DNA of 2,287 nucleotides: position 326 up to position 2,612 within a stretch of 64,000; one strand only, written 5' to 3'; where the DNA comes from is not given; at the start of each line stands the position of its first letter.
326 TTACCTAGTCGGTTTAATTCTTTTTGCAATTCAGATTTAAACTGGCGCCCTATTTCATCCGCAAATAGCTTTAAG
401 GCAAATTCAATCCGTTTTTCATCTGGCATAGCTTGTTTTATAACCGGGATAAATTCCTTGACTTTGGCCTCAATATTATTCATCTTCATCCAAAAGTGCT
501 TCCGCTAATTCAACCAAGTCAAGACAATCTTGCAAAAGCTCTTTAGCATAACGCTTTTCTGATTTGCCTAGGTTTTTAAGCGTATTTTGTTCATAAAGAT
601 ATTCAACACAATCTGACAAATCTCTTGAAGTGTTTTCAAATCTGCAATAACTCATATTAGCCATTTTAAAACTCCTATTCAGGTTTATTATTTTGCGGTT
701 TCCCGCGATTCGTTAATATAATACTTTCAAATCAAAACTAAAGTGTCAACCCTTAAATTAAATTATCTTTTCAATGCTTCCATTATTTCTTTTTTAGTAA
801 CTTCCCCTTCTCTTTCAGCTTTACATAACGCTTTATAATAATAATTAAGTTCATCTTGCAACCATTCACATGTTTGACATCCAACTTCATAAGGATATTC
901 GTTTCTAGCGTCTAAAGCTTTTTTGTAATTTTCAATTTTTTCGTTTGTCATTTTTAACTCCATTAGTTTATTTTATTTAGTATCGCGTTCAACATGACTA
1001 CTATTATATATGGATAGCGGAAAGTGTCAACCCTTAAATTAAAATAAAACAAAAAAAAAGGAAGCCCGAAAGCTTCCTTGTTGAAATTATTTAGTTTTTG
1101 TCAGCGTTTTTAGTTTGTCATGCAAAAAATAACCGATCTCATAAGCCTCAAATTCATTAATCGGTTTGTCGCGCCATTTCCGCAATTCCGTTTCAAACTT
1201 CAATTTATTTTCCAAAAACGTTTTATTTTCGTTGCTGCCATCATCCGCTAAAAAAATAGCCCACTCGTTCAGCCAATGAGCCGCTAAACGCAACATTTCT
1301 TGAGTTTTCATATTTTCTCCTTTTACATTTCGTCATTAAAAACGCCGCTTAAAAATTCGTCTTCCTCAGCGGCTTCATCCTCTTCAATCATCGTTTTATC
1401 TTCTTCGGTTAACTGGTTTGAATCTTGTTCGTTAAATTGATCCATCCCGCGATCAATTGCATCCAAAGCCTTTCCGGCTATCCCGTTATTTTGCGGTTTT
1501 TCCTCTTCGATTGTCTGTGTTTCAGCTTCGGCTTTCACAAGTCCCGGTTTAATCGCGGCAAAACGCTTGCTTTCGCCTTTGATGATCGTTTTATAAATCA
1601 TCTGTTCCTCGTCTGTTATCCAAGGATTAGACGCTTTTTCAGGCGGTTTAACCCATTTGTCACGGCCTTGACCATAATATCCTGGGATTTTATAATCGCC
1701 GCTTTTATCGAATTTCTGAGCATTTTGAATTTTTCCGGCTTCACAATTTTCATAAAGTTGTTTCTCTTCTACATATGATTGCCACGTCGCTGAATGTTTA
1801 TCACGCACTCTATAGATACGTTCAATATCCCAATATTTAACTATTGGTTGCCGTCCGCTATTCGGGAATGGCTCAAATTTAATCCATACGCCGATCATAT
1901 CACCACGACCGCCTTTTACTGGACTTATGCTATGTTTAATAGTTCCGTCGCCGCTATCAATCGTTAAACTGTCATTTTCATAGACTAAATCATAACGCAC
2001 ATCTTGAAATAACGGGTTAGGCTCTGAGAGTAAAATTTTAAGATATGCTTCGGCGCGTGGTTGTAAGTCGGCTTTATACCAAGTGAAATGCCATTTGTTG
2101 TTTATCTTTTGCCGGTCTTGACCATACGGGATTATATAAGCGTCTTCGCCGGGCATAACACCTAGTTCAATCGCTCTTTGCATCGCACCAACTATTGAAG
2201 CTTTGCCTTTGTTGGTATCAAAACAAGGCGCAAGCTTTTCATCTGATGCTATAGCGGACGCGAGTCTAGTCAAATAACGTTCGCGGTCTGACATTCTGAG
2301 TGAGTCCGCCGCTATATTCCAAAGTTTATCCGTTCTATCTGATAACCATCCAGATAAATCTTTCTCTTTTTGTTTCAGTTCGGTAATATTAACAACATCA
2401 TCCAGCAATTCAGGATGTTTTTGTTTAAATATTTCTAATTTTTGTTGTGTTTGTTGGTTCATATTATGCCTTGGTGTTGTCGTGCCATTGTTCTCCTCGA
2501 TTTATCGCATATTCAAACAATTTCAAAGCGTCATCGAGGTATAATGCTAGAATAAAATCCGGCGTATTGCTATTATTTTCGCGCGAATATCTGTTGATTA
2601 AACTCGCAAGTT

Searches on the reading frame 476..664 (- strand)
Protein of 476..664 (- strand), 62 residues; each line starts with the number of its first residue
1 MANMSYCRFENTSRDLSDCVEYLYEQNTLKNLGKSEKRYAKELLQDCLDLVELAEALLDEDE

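Call 27: find_encoding_contigs(protein=window:476-664:-, flank=10000, max_places=4)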
Protein window:476-664:- (62 aa): no gene with exactly this product is on record in the collection.

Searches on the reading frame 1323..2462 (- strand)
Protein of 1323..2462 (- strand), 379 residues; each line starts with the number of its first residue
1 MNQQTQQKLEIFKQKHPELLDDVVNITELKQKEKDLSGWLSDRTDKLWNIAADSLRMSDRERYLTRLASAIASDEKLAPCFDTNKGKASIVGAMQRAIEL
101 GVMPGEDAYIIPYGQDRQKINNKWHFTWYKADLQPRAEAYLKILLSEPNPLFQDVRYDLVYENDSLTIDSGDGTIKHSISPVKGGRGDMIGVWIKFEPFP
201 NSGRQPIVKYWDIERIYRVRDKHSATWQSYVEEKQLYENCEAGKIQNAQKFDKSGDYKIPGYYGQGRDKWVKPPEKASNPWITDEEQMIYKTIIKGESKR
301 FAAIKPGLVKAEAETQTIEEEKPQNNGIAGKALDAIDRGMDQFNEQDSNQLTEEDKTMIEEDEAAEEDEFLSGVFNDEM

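Call 8: search_protein_families(library=pfam, proteins=[window:1323-2462:-], max_evalue=0.01)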
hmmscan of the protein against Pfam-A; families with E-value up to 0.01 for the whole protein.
window:1323-2462:- (379 aa): 1 family
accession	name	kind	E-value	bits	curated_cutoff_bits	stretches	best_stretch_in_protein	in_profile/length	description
PF03837.19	RecT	-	2.7e-10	40.6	24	1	76-324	15-196/198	RecT family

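Call 24: find_encoding_contigs(protein=window:1323-2462:-, flank=10000, max_places=4)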
Protein window:1323-2462:- (379 aa): 1 contig read that carries it; 1 place shown.
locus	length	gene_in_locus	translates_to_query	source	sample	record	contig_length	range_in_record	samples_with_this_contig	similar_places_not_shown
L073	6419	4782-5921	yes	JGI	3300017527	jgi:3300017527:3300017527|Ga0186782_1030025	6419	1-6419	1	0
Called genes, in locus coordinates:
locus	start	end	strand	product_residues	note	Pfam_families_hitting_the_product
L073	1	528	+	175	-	?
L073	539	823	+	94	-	-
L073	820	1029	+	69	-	-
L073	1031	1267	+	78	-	-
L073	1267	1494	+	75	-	-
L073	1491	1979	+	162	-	PF25109:HAD_PNKP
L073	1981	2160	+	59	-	-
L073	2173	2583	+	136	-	-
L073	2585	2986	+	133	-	-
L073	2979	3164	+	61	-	-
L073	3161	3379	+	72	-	-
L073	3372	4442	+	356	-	PF09588:YqaJ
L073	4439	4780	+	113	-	-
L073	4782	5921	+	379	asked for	PF03837:RecT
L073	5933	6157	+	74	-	-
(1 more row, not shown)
